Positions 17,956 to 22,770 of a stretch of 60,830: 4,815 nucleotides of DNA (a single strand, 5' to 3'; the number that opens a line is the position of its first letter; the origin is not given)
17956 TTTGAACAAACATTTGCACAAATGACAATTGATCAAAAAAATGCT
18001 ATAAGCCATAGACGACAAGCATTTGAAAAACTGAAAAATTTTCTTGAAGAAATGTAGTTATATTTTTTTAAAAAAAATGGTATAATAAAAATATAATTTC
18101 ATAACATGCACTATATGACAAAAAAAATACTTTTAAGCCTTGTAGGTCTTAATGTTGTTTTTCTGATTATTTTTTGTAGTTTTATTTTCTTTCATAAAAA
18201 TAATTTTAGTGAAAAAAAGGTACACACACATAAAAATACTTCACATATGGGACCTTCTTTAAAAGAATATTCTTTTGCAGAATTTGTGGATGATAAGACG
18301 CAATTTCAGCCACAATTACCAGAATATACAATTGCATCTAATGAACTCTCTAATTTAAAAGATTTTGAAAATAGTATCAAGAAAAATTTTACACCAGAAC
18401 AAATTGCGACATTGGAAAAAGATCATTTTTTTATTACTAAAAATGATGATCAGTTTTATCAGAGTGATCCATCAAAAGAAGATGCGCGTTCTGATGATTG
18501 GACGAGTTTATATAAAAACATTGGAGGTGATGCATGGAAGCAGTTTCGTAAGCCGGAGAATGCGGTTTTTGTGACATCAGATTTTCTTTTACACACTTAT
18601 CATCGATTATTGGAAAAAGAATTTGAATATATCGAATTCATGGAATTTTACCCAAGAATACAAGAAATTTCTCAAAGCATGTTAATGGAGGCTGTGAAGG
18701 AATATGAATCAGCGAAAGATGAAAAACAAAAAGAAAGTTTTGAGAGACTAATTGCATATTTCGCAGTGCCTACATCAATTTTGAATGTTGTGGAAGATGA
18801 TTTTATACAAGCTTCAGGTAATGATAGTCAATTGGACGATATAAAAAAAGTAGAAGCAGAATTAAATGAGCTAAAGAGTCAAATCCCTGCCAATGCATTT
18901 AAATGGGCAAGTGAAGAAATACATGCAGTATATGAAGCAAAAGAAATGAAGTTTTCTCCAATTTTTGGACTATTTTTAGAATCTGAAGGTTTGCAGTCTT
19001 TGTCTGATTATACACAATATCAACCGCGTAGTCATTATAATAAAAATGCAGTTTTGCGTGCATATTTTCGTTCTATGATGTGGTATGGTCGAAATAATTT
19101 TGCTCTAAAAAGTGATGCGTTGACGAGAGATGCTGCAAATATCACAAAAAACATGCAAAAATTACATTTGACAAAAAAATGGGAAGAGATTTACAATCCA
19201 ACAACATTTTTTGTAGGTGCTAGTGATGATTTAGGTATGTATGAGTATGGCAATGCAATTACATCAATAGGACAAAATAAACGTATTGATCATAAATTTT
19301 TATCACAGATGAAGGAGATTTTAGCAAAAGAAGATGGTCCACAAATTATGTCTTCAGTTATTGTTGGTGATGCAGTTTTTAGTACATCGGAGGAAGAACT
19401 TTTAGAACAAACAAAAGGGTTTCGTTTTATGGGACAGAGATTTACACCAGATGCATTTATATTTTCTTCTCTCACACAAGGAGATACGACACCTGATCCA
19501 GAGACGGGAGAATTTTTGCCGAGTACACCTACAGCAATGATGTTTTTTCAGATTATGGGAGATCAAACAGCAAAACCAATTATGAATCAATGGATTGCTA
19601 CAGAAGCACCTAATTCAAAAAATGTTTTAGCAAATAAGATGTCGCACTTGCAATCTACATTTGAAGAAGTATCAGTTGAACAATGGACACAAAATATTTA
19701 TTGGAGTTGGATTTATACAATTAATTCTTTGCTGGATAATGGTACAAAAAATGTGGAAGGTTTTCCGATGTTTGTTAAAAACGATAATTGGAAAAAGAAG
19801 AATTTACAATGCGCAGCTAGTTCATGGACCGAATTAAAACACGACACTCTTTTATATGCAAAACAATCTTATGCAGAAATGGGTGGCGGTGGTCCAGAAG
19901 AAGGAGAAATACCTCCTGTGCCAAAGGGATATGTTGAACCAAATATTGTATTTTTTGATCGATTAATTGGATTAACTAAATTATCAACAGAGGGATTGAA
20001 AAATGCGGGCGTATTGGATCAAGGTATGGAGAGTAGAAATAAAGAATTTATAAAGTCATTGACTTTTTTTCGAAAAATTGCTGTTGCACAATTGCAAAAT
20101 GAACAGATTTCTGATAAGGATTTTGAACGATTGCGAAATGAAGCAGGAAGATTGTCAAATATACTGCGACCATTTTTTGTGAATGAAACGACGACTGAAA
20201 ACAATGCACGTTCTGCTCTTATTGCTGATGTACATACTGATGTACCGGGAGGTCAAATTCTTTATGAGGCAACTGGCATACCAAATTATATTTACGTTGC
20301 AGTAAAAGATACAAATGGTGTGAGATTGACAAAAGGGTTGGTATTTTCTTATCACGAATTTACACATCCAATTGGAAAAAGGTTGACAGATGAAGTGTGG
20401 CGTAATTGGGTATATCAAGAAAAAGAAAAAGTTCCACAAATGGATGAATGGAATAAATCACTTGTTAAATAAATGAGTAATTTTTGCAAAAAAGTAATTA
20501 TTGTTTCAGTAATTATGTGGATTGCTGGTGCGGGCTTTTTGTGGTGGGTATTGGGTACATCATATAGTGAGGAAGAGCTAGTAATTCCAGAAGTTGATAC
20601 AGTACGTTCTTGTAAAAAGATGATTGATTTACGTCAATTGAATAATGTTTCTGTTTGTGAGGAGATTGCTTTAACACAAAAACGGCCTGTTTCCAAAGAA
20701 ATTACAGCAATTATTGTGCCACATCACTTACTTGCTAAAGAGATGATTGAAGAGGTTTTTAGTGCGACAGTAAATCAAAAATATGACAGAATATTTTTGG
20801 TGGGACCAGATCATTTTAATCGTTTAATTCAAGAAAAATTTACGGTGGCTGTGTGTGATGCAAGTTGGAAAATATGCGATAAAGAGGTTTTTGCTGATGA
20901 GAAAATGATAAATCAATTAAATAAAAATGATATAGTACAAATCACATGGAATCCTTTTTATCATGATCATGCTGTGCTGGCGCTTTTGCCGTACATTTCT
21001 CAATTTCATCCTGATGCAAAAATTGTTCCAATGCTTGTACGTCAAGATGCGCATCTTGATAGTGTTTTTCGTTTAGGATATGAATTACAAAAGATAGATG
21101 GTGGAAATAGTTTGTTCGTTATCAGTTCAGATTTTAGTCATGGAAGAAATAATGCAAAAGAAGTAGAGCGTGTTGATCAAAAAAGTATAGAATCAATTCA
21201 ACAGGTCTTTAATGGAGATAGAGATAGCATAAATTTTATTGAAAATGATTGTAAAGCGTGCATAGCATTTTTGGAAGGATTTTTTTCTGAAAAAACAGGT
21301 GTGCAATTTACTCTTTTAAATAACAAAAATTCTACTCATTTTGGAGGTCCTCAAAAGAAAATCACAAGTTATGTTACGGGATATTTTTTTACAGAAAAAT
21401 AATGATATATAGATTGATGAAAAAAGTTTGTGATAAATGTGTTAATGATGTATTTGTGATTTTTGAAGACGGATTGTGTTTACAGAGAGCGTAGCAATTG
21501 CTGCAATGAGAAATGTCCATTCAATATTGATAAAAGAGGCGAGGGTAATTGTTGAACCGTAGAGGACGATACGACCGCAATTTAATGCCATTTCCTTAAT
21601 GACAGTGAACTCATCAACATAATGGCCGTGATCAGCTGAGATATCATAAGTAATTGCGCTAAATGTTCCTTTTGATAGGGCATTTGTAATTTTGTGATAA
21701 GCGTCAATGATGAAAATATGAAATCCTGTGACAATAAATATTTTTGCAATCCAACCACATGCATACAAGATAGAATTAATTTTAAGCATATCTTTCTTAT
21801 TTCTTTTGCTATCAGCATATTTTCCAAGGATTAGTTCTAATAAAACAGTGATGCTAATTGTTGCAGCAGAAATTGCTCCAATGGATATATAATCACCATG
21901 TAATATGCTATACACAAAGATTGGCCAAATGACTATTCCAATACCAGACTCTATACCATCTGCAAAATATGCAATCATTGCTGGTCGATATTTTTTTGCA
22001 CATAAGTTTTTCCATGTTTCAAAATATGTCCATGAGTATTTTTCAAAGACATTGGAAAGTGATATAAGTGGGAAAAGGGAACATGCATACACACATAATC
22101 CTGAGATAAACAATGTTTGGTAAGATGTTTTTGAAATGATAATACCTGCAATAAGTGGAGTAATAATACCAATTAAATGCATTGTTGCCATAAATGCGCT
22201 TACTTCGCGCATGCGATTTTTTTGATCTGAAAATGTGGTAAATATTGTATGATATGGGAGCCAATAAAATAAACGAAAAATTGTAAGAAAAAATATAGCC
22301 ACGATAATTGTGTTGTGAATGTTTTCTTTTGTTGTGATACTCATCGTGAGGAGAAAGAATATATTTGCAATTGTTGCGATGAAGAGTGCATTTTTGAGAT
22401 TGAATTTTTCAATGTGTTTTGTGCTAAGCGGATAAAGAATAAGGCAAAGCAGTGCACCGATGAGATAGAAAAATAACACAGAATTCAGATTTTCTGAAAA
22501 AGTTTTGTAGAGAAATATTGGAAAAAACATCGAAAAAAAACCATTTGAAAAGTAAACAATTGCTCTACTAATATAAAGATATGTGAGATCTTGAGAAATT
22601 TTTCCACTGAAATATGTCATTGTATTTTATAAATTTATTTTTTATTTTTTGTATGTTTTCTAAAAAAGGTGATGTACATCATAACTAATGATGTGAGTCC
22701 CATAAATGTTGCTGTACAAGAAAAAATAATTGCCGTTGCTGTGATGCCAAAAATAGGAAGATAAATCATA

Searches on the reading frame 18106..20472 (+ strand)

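Call 48: search_protein_families(library=pfam, proteins=[window:18106-20472:+], max_evalue=0.001)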
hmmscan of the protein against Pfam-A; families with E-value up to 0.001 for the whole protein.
window:18106-20472:+ (788 aa): 1 family
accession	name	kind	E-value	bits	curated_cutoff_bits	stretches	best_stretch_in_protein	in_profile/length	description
PF11369.13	DUF3160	-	5e-157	524.6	25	1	98-782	3-631/632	Protein of unknown function (DUF3160)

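Call 49: search_protein_families(library=phrogs, proteins=[window:18106-20472:+], max_evalue=0.01)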
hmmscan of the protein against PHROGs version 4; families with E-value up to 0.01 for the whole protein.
window:18106-20472:+ (788 aa): 0 families

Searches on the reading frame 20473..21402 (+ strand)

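Call 48: search_protein_families(library=pfam, proteins=[window:20473-21402:+], max_evalue=0.001)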
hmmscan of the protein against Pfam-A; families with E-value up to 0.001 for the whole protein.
window:20473-21402:+ (309 aa): 1 family
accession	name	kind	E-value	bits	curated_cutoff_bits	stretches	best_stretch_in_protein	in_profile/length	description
PF01875.22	Memo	-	1.2e-14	54.7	27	1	72-249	28-208/269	Memo-like protein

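Call 49: search_protein_families(library=phrogs, proteins=[window:20473-21402:+], max_evalue=0.01)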
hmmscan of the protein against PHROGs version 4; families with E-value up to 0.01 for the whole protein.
window:20473-21402:+ (309 aa): 0 families

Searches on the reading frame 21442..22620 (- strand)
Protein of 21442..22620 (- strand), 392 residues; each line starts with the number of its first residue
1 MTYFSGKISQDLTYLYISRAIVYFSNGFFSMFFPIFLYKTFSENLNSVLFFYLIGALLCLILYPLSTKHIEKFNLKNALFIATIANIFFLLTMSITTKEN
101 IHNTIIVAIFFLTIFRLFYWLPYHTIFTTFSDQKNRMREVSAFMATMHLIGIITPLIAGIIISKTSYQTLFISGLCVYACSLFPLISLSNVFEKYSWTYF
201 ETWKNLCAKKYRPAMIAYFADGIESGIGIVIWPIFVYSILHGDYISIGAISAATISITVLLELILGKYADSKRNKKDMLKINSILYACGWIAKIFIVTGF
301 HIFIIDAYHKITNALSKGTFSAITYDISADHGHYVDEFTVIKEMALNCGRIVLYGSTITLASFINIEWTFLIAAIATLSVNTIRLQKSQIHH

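Call 48: search_protein_families(library=pfam, proteins=[window:21442-22620:-], max_evalue=0.001)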
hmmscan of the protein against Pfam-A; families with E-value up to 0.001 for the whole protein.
window:21442-22620:- (392 aa): 1 family
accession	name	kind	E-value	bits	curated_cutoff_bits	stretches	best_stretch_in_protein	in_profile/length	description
PF07690.21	MFS_1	-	7.4e-18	65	33.4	2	15-183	1-166/347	Major Facilitator Superfamily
